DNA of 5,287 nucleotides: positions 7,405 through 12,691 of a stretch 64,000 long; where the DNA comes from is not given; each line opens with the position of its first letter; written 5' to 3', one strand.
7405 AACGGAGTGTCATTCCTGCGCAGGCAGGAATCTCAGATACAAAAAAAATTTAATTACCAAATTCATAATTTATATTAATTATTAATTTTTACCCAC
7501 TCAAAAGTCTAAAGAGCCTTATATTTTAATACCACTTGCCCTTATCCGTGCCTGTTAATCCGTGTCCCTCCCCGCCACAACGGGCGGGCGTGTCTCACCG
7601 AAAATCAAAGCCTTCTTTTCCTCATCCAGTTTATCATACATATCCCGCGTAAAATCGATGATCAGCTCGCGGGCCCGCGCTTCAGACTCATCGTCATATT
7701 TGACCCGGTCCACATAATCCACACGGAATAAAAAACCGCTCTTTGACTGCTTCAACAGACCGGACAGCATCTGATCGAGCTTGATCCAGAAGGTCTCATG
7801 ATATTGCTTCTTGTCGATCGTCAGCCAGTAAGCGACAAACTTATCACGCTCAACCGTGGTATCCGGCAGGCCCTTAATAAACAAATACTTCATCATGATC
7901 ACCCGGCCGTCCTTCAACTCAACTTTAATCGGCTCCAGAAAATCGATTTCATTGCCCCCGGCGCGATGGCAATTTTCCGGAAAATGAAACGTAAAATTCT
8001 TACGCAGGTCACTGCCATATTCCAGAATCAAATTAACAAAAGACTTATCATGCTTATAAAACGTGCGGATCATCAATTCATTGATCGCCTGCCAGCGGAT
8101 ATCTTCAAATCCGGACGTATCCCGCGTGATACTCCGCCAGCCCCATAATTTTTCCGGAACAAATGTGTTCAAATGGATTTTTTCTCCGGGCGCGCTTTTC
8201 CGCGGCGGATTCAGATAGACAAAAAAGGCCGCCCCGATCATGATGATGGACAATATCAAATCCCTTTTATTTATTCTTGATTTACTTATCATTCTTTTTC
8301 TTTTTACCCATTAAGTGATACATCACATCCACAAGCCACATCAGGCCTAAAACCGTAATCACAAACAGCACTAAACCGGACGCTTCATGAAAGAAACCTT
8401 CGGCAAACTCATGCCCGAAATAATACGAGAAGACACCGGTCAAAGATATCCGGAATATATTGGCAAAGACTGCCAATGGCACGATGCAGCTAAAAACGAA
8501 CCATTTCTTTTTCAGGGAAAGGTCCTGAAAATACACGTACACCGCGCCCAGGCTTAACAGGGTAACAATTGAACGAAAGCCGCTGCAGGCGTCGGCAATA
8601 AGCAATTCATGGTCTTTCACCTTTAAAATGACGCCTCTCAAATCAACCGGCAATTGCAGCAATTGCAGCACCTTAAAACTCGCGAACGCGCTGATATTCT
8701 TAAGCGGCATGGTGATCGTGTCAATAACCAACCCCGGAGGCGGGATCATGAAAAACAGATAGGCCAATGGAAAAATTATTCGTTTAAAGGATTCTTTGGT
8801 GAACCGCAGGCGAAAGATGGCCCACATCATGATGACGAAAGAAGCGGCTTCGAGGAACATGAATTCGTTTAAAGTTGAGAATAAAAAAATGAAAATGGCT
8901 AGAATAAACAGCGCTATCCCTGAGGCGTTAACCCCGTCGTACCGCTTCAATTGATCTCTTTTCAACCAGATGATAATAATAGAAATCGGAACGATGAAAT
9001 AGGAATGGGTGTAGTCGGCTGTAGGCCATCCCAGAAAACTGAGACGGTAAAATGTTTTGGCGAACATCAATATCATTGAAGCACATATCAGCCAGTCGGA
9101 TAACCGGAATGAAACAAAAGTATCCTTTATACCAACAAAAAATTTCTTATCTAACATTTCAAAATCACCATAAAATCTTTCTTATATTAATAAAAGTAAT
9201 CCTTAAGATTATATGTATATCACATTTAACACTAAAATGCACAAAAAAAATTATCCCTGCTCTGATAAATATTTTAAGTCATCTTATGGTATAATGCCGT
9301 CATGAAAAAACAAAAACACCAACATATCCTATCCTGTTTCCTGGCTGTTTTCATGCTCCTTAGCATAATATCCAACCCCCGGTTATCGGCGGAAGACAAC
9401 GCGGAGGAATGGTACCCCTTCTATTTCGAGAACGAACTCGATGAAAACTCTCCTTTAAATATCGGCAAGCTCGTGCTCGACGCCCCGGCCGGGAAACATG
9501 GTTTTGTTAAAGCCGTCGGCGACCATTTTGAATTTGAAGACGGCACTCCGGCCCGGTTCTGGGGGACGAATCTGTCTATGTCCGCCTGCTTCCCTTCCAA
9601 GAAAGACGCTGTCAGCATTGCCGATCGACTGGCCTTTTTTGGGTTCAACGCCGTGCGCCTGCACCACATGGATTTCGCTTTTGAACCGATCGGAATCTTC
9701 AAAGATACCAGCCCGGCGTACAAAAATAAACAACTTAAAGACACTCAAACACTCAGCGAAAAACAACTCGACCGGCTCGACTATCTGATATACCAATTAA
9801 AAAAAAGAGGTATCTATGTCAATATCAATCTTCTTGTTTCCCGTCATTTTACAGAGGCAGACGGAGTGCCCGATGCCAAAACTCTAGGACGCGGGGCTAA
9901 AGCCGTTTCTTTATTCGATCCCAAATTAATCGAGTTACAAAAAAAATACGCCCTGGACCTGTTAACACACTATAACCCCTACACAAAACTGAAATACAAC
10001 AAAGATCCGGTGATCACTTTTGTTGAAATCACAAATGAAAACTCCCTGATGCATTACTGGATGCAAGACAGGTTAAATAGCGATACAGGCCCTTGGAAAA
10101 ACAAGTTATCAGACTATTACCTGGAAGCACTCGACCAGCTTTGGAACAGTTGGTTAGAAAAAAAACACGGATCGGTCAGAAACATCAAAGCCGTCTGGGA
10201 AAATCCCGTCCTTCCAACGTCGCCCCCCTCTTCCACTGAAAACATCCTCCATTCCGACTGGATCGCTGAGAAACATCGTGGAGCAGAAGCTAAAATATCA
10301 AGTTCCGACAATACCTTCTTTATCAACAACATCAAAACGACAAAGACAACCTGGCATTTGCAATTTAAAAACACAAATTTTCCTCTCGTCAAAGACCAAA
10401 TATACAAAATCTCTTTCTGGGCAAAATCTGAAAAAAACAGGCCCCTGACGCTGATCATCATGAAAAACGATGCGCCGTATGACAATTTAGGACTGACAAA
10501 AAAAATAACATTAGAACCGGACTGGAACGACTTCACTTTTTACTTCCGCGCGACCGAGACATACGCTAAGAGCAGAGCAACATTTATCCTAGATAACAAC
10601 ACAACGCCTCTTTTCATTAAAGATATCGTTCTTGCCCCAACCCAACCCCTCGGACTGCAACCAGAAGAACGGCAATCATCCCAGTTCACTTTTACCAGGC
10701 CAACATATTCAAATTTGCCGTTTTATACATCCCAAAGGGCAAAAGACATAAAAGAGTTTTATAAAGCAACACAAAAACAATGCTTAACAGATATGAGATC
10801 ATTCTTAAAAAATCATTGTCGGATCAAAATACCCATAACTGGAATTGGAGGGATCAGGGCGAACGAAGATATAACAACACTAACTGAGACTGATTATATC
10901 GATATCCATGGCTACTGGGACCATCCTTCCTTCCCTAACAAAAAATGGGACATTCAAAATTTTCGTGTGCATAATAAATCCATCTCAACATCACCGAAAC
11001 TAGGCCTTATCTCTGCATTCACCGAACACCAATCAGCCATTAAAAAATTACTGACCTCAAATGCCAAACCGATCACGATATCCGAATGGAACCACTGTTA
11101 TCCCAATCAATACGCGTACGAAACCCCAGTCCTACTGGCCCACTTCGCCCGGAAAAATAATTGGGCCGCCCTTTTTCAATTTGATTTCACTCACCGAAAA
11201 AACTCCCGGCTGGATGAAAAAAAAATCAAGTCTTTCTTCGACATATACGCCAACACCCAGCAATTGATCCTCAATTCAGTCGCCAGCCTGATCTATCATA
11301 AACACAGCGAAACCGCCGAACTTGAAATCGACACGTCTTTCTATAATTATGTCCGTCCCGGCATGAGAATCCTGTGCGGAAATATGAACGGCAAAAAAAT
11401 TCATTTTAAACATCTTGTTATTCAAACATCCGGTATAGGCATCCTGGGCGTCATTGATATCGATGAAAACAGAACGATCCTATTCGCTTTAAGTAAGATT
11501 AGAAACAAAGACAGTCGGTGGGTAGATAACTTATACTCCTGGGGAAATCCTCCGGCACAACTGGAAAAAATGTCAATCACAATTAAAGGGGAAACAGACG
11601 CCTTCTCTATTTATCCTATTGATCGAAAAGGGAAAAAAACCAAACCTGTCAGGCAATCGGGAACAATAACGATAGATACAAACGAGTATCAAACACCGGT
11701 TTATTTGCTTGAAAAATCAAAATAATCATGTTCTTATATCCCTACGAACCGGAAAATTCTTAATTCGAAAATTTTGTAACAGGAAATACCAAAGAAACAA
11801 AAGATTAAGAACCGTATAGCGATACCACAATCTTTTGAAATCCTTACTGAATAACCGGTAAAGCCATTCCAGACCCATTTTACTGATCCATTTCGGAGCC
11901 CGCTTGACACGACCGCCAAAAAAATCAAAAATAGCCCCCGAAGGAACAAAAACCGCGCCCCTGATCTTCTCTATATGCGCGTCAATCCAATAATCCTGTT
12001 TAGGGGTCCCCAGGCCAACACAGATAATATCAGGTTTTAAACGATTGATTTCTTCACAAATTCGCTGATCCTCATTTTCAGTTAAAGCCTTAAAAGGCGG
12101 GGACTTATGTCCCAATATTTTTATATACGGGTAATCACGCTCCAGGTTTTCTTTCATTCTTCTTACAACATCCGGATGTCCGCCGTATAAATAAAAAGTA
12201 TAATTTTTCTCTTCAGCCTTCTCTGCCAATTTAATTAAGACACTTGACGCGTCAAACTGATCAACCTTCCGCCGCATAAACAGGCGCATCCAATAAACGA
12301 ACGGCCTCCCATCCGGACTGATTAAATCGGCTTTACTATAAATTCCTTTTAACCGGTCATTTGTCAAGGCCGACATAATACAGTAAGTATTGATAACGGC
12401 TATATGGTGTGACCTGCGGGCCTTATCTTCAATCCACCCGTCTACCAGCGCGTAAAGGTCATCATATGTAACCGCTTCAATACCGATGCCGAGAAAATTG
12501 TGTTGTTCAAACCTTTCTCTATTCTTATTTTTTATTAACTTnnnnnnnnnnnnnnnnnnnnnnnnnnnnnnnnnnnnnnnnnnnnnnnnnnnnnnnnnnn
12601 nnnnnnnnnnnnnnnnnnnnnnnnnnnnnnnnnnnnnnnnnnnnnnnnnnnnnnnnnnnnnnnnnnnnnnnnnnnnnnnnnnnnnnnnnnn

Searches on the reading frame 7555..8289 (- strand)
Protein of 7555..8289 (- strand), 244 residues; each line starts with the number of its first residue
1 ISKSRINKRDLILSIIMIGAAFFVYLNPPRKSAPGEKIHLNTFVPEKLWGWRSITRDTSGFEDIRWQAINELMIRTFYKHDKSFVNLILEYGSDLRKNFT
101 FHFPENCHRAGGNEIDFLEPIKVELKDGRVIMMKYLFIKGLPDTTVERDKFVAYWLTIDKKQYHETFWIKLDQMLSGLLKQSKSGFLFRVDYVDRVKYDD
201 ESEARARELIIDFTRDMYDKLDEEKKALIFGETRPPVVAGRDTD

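Call 24: search_protein_families(library=ncbifam, proteins=[window:7555-8289:-], max_evalue=0.000001)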
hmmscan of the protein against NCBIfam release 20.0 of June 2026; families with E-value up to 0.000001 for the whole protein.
window:7555-8289:- (244 aa): 4 families
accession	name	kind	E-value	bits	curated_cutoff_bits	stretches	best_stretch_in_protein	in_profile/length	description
NF045609.1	EpsI_type_B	exception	2.5e-22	79.4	220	1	9-231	3-220/221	exosortase-associated protein EpsI, B-type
NF045608.2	EpsI_type_V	exception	2.9e-16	59.4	228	1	8-231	2-218/218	exosortase-associated protein EpsI, V-type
TIGR02914.1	EpsI_fam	equivalog_domain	6.6e-14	51.8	42.8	1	45-222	5-171/174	exosortase C-terminal domain/associated protein EpsI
TIGR04152.1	exosort_VPLPA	exception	1.2e-10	41.1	400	1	7-222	276-482/486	VPLPA-CTERM-specific exosortase XrtD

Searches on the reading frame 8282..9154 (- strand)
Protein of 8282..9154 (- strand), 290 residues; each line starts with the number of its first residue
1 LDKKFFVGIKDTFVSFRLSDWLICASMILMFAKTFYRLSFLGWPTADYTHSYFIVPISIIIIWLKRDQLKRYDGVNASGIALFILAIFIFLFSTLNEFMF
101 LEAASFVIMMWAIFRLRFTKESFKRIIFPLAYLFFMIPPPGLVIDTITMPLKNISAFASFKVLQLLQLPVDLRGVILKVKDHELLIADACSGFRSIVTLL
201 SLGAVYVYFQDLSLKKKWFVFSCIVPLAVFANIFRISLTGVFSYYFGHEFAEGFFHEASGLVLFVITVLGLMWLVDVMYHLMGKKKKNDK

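Call 24: search_protein_families(library=ncbifam, proteins=[window:8282-9154:-], max_evalue=0.000001)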
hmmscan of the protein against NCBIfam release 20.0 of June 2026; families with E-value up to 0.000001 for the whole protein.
window:8282-9154:- (290 aa): 15 families
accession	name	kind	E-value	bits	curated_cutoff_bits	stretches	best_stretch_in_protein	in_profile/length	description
NF035943.2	exosort_XrtV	exception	1.5e-52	178.5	313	1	19-278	4-265/270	exosortase V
TIGR02602.1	8TM_EpsH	subfamily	5e-50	170.3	105.55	1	45-278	7-239/241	exosortase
TIGR03109.2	exosort_XrtA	exception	2.8e-46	158.1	208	1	22-277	5-258/261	exosortase A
TIGR04152.1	exosort_VPLPA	exception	3e-46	158.5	400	1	43-287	5-251/486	VPLPA-CTERM-specific exosortase XrtD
NF038142.1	exosort_XrtW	exception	2.3e-42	145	425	1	21-281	6-268/494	exosortase W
TIGR03113.1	exosort_XrtB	exception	1.5e-41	142.8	275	1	21-281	1-266/268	exosortase B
TIGR04178.1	exo_archaeo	signature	3.9e-22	78.4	23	1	185-277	2-93/97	exosortase/archaeosortase family protein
TIGR04151.1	exosort_VPDSG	exception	9.5e-17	61.4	300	1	13-277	20-298/306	VPDSG-CTERM-specific exosortase XrtC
TIGR04156.1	cyanoexo_CrtB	exception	5.9e-15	55.5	300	1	48-280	37-269/280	cyanoexosortase B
NF033770.1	exosort_XrtT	exception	2.1e-14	53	250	1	51-276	34-265/472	exosortase T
TIGR04476.1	exosort_XrtN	exception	1.3e-11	44.3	200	1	47-281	25-250/406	exosortase N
TIGR03762.1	archaeo_artC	exception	6.9e-10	39.2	100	1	126-277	119-273/274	archaeosortase C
TIGR03763.1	cyanoexo_CrtA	exception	2.4e-09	37.1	150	1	60-269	44-250/260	cyanoexosortase A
TIGR04124.1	archaeo_artE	exception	5.3e-09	36.3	95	1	143-269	22-142/153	archaeosortase family protein ArtE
NF033464.1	cyanoexo_CrtC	exception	1.2e-07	31.6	225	1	53-270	42-266/278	cyanoexosortase C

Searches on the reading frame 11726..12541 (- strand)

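Call 24: search_protein_families(library=ncbifam, proteins=[window:11726-12541:-], max_evalue=0.000001)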
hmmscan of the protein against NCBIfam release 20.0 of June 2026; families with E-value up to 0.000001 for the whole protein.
window:11726-12541:- (271 aa): 4 families
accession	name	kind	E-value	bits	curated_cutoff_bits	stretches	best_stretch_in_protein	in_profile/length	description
TIGR00696.1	wecG_tagA_cpsF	superfamily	2.1e-42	144.9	69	1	68-246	3-177/178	WecB/TagA/CpsF family glycosyltransferase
NF041872.1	EPS_EpsA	equivalog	2.1e-33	115.8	500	1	41-246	43-247/265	exopolysaccharide biosynthesis glycosyltransferase EpsA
NF041710.1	UDPacetylman_taseTarA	equivalog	9.9e-33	113.6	350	1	8-239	3-228/247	N-acetylglucosaminyldiphosphoundecaprenol N-acetyl-beta-D-mannosaminyltransferase TarA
NF002980.1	PRK03692.1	equivalog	2.3e-26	92.7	323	1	20-252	8-234/240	lipopolysaccharide N-acetylmannosaminouronosyltransferase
